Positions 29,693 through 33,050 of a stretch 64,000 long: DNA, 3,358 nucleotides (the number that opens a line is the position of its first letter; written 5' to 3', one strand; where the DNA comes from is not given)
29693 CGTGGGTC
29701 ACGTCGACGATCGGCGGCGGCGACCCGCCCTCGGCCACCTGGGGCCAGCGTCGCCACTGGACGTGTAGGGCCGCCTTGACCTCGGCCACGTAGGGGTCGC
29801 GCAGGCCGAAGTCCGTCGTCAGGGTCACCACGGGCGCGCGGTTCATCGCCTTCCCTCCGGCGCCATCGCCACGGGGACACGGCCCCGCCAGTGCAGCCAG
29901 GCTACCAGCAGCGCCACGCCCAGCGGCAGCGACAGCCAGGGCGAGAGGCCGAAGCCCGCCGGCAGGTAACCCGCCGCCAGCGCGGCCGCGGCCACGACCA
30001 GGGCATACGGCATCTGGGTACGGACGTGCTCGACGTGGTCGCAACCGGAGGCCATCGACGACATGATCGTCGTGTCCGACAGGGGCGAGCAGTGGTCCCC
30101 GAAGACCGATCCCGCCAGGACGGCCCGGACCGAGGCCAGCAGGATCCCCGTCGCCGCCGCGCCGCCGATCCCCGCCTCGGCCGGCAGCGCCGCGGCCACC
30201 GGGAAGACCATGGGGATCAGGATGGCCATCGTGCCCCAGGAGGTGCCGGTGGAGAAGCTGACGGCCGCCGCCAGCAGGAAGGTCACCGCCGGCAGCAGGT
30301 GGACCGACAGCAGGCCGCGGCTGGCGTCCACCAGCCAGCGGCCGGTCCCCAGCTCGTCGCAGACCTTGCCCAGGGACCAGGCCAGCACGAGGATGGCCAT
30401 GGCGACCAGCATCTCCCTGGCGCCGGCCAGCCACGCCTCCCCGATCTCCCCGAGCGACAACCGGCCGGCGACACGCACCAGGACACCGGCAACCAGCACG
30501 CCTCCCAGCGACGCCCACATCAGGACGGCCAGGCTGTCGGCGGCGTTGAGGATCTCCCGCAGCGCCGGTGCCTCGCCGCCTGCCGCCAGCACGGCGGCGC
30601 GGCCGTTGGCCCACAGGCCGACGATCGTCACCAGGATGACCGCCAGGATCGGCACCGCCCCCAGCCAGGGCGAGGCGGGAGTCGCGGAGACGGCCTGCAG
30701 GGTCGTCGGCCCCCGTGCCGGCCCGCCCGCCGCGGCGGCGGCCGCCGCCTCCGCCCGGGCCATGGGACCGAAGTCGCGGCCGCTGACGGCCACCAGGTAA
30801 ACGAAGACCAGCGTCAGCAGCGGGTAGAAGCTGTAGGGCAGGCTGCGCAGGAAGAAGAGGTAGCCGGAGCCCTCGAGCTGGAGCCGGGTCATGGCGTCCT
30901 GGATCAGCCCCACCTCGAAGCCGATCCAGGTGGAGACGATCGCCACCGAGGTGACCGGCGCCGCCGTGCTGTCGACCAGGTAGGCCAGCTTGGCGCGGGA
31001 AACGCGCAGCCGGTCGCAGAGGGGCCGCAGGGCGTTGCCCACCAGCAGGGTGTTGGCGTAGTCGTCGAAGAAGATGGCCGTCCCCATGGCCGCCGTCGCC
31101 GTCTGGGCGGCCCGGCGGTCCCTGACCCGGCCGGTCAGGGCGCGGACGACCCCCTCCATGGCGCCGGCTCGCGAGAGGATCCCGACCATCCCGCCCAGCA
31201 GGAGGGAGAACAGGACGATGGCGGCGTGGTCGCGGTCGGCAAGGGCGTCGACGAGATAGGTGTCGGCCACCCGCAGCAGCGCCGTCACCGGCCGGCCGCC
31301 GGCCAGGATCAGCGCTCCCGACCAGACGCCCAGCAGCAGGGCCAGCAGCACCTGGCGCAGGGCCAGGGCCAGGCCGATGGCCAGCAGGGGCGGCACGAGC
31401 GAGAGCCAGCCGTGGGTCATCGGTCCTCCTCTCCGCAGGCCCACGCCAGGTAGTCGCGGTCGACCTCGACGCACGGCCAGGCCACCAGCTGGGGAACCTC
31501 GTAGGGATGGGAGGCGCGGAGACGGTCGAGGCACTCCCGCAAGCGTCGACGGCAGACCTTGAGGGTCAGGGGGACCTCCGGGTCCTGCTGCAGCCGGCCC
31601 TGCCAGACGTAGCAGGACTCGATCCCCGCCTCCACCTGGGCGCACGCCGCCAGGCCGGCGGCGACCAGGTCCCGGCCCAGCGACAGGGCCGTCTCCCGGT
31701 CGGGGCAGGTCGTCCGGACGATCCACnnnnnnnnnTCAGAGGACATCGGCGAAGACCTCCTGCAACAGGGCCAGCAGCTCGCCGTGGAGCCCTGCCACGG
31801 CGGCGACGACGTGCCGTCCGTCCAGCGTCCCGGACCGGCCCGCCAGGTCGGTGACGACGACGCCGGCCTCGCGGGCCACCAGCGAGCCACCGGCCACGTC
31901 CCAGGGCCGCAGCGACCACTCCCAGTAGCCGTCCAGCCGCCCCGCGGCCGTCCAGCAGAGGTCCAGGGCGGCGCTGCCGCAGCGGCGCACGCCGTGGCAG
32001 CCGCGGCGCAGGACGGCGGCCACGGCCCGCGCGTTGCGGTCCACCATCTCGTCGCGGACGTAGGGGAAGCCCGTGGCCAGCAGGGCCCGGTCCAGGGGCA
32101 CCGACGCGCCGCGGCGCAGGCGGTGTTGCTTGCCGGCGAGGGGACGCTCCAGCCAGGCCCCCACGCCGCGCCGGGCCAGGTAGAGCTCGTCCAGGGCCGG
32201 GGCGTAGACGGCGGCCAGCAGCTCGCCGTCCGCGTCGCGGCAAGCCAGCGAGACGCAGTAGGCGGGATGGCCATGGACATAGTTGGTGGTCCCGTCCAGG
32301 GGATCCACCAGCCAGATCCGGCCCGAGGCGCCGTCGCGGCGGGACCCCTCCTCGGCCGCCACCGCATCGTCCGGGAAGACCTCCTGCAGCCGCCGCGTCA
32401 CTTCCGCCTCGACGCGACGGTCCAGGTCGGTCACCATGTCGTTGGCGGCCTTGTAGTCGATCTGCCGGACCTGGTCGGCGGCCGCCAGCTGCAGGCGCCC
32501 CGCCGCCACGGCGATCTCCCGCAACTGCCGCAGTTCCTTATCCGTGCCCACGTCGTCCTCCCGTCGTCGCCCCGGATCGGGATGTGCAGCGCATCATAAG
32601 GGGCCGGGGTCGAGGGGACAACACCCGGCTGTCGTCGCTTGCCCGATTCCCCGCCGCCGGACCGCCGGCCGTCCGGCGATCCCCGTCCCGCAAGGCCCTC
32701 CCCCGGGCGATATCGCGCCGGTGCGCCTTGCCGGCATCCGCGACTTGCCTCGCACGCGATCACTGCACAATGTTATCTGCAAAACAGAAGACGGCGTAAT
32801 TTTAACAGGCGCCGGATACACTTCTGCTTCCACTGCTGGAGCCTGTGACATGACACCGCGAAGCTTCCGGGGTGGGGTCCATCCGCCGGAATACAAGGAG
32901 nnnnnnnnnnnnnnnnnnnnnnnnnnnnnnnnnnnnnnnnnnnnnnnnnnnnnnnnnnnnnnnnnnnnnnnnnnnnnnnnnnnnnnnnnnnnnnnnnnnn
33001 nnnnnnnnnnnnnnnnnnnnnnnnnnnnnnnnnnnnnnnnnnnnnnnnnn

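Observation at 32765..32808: Shared Rex-like element upstream of both the rnf and nuo operons (rnf copy)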

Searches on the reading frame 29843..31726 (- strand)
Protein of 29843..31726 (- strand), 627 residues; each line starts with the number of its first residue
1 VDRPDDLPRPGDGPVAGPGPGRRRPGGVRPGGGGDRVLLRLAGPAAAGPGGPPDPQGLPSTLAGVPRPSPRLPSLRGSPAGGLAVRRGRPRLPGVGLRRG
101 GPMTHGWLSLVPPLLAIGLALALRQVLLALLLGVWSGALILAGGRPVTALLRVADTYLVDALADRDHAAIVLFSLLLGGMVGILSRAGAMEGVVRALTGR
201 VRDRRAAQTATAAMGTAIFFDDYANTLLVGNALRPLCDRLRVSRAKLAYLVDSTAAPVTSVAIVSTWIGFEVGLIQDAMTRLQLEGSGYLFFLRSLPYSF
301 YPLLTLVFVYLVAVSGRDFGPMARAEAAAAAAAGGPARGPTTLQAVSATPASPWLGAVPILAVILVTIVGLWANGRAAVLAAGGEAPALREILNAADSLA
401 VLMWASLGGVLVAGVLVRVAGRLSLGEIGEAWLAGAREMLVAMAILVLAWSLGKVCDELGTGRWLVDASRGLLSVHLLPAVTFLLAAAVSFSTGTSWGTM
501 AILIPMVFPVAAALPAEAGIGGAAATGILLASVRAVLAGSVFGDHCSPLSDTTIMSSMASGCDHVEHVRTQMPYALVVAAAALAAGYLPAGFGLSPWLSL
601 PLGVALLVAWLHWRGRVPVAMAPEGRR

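Call 10: search_protein_families(library=pfam, proteins=[window:29843-31726:-])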
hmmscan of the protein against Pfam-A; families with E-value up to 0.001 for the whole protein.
window:29843-31726:- (627 aa): 1 family
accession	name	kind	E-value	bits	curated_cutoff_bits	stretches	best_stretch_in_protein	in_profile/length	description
PF03553.21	Na_H_antiporter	-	4.8e-51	174.2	23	1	264-588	7-299/303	Na+/H+ antiporter family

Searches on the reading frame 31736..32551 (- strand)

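Call 10: search_protein_families(library=pfam, proteins=[window:31736-32551:-])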
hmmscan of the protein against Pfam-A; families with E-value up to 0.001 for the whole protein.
window:31736-32551:- (271 aa): 1 family
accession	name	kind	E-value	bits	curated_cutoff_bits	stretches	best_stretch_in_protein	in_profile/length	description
PF00459.30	Inositol_P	-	6.2e-58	196.9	27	1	11-265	10-268/271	Inositol monophosphatase family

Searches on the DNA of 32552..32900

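Call 13: search_rna_families(source=window, start=32552, end=32900, threshold=evalue, max_evalue=10)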
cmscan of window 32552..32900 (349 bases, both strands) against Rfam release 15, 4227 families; matches with E-value up to 10: 1.
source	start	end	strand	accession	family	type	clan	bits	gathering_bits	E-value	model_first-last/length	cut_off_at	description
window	32759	32813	+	RF01067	ATPC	Gene;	-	13.1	45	6.6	1-92/92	no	ATPC RNA motif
